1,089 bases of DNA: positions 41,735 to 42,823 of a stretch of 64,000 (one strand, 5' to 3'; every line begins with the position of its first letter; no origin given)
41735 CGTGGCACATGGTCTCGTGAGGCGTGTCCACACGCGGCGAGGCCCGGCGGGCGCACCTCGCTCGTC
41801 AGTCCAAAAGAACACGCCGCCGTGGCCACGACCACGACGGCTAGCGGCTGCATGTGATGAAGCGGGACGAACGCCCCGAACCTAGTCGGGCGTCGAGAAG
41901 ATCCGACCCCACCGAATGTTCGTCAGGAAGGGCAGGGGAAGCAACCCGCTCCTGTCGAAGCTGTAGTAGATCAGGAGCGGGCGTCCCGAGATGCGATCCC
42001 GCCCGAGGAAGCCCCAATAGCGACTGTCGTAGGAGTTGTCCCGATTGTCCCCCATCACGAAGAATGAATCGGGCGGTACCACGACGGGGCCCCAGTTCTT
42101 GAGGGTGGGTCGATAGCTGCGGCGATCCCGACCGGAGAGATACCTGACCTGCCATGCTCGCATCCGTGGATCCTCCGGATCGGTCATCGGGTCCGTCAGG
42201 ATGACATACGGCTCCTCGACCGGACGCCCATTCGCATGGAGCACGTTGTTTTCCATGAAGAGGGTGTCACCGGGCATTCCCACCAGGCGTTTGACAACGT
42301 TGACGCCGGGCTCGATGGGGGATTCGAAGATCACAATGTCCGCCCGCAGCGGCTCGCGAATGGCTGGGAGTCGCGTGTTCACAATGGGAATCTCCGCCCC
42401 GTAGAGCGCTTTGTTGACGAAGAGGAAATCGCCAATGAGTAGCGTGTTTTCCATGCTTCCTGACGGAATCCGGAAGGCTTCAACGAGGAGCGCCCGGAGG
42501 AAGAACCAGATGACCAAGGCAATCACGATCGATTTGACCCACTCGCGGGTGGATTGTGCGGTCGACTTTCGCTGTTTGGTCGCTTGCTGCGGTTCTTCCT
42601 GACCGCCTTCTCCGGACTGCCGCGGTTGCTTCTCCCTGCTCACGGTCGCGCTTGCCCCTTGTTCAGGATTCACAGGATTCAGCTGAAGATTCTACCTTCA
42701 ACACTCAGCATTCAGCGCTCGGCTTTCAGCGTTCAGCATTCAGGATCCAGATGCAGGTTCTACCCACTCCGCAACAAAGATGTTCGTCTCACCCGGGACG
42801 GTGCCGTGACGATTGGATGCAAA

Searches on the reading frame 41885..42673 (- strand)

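Call 16: search_protein_families(library=pfam, proteins=[window:41885-42673:-], max_evalue=0.001)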
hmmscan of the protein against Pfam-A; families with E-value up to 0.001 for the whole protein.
window:41885-42673:- (263 aa): 1 family
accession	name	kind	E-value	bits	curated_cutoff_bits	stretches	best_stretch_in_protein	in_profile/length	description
PF10502.14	Peptidase_S26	-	1.3e-45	155.8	22.9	1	43-236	2-167/168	Signal peptidase, peptidase S26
